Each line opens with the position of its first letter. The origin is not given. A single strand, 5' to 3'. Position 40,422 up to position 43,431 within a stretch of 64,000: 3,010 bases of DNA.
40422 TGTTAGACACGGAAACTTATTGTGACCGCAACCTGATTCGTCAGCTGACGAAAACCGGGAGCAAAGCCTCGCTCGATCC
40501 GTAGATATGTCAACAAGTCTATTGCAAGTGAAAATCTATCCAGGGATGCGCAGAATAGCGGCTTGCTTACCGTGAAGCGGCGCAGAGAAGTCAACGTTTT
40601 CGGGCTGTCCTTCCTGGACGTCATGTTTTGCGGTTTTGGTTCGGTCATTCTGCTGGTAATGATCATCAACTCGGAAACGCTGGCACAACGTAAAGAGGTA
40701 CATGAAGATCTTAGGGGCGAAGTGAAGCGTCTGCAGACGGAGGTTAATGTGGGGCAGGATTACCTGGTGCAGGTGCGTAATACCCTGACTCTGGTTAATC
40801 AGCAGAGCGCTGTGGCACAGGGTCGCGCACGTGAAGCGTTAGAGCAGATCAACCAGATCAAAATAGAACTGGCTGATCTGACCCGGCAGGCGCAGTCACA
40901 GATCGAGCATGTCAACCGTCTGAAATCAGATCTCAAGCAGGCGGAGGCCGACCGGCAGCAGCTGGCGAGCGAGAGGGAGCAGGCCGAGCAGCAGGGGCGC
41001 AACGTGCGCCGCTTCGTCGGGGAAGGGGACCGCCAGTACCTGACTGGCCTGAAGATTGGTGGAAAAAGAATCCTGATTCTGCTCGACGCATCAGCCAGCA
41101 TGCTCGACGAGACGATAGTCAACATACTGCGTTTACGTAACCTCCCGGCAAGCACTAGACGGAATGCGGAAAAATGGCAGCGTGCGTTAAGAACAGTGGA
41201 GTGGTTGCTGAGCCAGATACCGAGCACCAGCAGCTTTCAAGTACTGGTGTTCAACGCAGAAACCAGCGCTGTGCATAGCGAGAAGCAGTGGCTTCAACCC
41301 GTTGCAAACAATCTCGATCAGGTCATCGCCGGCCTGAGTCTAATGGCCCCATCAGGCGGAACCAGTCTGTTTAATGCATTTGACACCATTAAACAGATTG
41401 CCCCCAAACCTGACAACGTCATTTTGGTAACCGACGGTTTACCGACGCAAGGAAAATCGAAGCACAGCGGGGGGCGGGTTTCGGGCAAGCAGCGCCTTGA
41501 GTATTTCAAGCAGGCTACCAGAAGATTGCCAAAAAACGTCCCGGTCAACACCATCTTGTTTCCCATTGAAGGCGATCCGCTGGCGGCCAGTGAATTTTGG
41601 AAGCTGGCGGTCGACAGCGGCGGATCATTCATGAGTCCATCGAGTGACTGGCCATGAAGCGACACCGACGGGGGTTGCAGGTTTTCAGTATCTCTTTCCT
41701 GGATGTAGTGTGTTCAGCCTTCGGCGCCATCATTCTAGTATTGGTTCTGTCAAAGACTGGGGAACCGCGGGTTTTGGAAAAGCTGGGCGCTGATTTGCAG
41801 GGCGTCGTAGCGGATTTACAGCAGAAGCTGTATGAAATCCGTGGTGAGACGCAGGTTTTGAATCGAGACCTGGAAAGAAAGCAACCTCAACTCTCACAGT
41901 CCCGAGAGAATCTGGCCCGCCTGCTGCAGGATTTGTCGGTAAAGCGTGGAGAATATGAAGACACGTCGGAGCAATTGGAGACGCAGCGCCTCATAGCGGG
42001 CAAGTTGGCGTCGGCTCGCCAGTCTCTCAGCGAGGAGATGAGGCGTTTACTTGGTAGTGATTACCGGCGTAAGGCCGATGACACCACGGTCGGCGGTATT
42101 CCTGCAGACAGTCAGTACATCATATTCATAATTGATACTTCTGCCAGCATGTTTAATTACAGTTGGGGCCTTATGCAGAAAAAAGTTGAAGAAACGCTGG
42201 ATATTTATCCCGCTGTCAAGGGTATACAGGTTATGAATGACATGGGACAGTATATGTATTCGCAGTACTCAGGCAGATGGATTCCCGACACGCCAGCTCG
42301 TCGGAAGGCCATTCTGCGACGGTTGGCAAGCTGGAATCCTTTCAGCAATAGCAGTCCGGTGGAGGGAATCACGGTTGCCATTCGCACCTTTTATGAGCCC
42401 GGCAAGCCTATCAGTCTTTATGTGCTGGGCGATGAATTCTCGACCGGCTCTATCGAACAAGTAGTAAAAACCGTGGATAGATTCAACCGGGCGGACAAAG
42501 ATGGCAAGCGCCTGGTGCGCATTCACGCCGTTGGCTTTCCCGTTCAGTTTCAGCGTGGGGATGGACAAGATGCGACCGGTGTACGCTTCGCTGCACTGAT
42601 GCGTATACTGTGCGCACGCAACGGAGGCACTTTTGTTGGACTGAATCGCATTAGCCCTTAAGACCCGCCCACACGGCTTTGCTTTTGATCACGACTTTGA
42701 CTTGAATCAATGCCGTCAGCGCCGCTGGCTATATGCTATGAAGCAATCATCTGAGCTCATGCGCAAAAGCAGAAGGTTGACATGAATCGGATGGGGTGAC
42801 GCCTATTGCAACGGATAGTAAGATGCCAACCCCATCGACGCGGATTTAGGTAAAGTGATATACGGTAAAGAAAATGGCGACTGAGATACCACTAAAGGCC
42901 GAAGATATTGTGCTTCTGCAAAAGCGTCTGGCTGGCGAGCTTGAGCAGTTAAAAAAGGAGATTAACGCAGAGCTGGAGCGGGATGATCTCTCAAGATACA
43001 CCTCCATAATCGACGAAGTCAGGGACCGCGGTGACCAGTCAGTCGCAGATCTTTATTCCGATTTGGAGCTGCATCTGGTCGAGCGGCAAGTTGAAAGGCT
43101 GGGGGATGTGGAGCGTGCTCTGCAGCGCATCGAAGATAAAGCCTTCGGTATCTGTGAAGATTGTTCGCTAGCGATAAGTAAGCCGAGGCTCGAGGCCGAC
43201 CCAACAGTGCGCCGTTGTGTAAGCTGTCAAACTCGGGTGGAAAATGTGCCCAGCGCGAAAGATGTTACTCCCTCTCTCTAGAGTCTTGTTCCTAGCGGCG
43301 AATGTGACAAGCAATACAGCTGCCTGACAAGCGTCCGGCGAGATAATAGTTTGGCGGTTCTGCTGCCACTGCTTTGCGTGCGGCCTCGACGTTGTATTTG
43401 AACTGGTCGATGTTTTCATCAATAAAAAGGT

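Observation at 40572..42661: Paralogous pair with an ExbD/TolR-type plug helix (SFLDV, conserved Asp) fused to coiled coil and vWA/MIDAS instead of a TolR/ExbD/MotB periplasmic domain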

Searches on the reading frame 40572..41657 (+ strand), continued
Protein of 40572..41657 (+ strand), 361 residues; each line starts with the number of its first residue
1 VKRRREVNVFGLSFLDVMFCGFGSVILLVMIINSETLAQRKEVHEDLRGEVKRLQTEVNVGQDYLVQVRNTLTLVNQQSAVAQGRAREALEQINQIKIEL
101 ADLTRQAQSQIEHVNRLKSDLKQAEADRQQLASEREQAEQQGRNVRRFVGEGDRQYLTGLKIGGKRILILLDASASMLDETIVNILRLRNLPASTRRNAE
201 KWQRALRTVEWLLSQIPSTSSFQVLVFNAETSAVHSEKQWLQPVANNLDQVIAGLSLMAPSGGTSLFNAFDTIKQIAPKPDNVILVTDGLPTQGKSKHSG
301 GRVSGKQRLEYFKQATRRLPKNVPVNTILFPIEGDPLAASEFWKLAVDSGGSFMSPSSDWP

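Call 98: list_cluster_members(proteins=[P0498, P0503, P0501, P0493, P0491, P0490, P0487, P0479, P0478, P0475])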
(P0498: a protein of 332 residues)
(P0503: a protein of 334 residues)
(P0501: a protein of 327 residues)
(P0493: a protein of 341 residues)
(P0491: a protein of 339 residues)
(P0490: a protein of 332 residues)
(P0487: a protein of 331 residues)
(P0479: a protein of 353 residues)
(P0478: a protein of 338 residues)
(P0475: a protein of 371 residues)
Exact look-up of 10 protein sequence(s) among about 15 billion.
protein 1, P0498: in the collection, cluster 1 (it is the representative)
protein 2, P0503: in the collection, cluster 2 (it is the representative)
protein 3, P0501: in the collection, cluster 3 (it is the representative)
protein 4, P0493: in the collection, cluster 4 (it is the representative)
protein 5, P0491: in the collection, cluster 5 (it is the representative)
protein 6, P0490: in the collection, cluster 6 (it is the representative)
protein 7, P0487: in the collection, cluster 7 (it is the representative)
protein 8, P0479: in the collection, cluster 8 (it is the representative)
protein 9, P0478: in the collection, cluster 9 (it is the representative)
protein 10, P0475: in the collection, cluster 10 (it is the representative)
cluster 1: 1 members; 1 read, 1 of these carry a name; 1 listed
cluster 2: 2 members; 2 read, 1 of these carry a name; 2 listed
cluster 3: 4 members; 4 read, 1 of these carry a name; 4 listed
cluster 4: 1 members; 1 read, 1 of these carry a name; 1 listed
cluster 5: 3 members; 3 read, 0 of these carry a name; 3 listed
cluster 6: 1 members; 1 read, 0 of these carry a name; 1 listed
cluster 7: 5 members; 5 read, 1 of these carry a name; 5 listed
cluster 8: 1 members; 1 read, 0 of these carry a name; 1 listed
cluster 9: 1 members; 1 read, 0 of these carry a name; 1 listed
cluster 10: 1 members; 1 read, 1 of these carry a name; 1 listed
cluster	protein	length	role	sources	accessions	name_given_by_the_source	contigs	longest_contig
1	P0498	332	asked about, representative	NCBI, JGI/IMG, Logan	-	hypothetical protein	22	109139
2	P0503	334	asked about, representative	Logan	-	-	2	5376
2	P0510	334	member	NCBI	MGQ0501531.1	MAG: vWA domain-containing protein [Panacagrimonas sp.]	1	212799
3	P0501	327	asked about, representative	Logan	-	-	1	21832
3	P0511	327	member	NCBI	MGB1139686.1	MAG: VWA domain-containing protein [Halioglobus sp.]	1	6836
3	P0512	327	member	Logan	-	-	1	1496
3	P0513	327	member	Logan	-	-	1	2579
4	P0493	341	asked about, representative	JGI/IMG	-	hypothetical protein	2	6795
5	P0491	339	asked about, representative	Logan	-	-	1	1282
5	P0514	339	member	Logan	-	-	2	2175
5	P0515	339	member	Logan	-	-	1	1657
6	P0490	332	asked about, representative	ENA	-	-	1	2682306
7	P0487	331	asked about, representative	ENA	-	-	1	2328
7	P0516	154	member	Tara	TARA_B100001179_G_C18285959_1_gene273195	strand:- start:94 stop:558 length:465 start_codon:yes stop_codon:yes gene_type:complete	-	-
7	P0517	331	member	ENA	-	-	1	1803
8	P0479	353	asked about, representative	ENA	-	-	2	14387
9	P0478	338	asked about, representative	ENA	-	-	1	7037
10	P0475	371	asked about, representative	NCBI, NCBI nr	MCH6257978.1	hypothetical protein MLD52_15570 [Puniceicoccaceae bacterium K14] | hypothetical protein [Puniceicoccaceae bacterium K14]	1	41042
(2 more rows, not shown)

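Call 99: find_encoding_contigs(protein=P0498, flank=10000, max_places=2)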
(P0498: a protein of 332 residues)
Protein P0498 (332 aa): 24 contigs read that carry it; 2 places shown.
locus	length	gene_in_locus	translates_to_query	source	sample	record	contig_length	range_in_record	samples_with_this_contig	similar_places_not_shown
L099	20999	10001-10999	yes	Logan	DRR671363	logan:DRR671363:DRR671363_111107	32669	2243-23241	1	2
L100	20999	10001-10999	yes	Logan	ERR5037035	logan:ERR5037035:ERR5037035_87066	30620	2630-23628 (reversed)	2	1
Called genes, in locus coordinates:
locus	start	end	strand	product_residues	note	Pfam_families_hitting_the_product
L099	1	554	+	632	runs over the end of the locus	PF00109:ketoacyl-synt, PF02801:Ketoacyl-synt_C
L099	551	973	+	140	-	PF03061:4HBT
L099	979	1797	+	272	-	-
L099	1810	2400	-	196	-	PF17358:DUF5384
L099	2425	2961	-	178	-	PF13441:Gly-zipper_YMGG (weak), PF05433:Rick_17kDa_Anti (faint)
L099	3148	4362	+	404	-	PF07719:TPR_2 (faint), PF00515:TPR_1 (faint), PF13181:TPR_8 (faint)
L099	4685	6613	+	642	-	PF13620:CarboxypepD_reg (faint), PF08308:PEGA, PF03781:FGE-sulfatase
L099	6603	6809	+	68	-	-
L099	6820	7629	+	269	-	PF01618:MotA_ExbB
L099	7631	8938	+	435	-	-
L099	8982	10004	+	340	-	PF13519:VWA_2 (weak)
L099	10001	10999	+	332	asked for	-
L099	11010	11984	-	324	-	PF00296:Bac_luciferase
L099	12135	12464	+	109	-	PF07883:Cupin_2 (weak)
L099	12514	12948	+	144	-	PF03061:4HBT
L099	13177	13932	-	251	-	PF00378:ECH_1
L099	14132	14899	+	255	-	PF00106:adh_short, PF08659:KR, PF13561:adh_short_C2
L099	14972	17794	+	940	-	PF18339:Tudor_1_RapA, PF18337:Tudor_RapA, PF00176:SNF2-rel_dom, PF00270:DEAD (weak), PF04851:ResIII, PF00271:Helicase_C, PF12137:RapA_C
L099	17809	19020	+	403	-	PF02515:CoA_transf_3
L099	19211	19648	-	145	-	PF13577:SnoaL_4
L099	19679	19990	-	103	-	PF04341:DUF485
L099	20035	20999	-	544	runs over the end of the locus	PF00474:SSF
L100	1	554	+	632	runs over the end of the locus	PF00109:ketoacyl-synt, PF02801:Ketoacyl-synt_C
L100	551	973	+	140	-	PF03061:4HBT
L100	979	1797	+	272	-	-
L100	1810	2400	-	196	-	PF17358:DUF5384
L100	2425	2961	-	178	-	PF13441:Gly-zipper_YMGG (weak), PF05433:Rick_17kDa_Anti (faint)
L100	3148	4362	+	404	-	PF07719:TPR_2 (faint), PF00515:TPR_1 (faint), PF13181:TPR_8 (faint)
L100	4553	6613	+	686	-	PF08308:PEGA, PF03781:FGE-sulfatase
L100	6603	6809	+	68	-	-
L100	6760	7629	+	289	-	PF01618:MotA_ExbB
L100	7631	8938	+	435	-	-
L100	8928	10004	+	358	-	PF13519:VWA_2 (weak)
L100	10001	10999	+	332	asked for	-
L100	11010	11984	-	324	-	PF00296:Bac_luciferase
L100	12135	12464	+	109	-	PF07883:Cupin_2 (weak)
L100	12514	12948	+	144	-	PF03061:4HBT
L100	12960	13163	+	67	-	-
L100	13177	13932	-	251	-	PF00378:ECH_1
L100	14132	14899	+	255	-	PF00106:adh_short, PF08659:KR, PF13561:adh_short_C2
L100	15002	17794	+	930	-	PF18339:Tudor_1_RapA, PF18337:Tudor_RapA, PF00176:SNF2-rel_dom, PF00270:DEAD (weak), PF04851:ResIII, PF00271:Helicase_C, PF12137:RapA_C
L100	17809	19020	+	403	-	PF02515:CoA_transf_3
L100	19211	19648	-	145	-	PF13577:SnoaL_4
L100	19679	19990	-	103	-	PF04341:DUF485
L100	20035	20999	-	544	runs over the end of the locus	PF00474:SSF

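Call 102: find_encoding_contigs(protein=P0475, flank=10000, max_places=1)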
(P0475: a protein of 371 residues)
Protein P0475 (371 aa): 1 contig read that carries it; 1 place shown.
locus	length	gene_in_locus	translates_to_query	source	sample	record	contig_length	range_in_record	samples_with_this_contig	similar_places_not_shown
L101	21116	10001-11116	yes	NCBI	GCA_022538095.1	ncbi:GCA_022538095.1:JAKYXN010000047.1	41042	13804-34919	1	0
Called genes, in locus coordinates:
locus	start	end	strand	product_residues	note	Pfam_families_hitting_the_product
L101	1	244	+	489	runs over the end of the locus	-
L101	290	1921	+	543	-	-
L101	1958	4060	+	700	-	PF08308:PEGA, PF03781:FGE-sulfatase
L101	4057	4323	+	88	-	-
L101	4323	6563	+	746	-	-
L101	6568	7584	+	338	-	-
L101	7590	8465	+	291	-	PF01618:MotA_ExbB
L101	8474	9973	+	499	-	-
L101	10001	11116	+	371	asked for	PF13519:VWA_2 (weak)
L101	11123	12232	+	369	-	-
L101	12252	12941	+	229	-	-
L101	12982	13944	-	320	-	PF03783:CsgG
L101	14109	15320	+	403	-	PF01436:NHL (faint)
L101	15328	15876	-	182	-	PF00293:NUDIX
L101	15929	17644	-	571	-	PF05157:MshEN, PF00437:T2SSE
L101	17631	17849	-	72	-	-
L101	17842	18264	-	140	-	PF00072:Response_reg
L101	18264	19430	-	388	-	PF00072:Response_reg, PF00512:HisKA, PF02518:HATPase_c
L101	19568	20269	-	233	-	PF21948:LplA-B_cat, PF03099:BPL_LplA_LipB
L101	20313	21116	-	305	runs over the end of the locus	PF01370:Epimerase, PF04321:RmlD_sub_bind, PF16363:GDP_Man_Dehyd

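Call 103: search_protein_families(library=pfam, proteins=[P0483, P0467, P0361, L101:4323-6563:+, L101:6568-7584:+, L101:8474-9973:+, L100:7631-8938:+], max_evalue=0.01)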
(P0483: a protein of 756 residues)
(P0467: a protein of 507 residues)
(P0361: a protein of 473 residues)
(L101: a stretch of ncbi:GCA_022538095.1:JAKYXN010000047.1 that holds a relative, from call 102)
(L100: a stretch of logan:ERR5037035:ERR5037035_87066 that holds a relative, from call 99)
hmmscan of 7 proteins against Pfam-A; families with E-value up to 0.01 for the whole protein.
P0483 (756 aa): 4 families
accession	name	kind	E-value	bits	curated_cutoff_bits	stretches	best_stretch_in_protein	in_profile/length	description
PF05569.17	Peptidase_M56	-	1.2e-18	67.7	31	1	168-292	167-296/296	BlaR1 peptidase M56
PF13519.12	VWA_2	-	8.5e-09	36.4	27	1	370-495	1-106/107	von Willebrand factor type A domain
PF13768.12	VWA_3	-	5.2e-06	27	27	1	411-498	23-109/155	von Willebrand factor type A domain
PF00092.34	VWA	-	0.00022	22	23.8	0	574-597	3-26/174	von Willebrand factor type A domain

P0467 (507 aa): 3 families
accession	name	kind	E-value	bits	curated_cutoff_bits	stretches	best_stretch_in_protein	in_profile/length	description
PF13519.12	VWA_2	-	4.2e-10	40.6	27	1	110-234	2-105/107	von Willebrand factor type A domain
PF00092.34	VWA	-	4.8e-05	24.1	23.8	0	320-350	2-32/174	von Willebrand factor type A domain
PF13768.12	VWA_3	-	6.7e-05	23.4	27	0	320-457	3-130/155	von Willebrand factor type A domain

P0361 (473 aa): 3 families
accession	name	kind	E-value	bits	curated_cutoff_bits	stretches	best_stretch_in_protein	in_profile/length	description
PF13519.12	VWA_2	-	1.3e-10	42.2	27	1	276-401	1-106/107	von Willebrand factor type A domain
PF00092.34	VWA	-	3e-05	24.7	23.8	0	276-403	2-115/174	von Willebrand factor type A domain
PF13768.12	VWA_3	-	0.0018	18.8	27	0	324-404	30-109/155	von Willebrand factor type A domain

L101:4323-6563:+ (746 aa): 0 families

L101:6568-7584:+ (338 aa): 1 family
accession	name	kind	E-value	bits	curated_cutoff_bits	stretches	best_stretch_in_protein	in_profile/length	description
PF13620.12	CarboxypepD_reg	-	0.00025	21.8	32.3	1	267-314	2-54/82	Carboxypeptidase regulatory-like domain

L101:8474-9973:+ (499 aa): 0 families

L100:7631-8938:+ (435 aa): 0 families

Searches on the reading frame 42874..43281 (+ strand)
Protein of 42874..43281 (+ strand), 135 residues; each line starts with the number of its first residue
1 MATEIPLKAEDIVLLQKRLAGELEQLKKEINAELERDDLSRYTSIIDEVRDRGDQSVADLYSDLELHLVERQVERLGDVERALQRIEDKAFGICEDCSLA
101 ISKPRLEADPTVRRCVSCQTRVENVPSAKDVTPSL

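Call 3: search_protein_families(library=pfam, proteins=[window:42874-43281:+], max_evalue=0.1)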
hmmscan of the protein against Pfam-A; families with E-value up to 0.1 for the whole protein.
window:42874-43281:+ (135 aa): 3 families
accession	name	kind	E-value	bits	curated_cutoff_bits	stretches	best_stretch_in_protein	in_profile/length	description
PF01258.23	zf-dskA_traR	-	7.9e-11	42.2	24.9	1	91-123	3-35/36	Prokaryotic dksA/traR C4-type zinc finger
PF15135.11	UPF0515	-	2.4e-05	24.3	29.8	1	8-129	27-147/271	Uncharacterised protein UPF0515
PF25399.1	DeaD_dimer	-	0.00044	20.7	23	1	23-60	11-48/67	RNA helicase DeaD dimerization domain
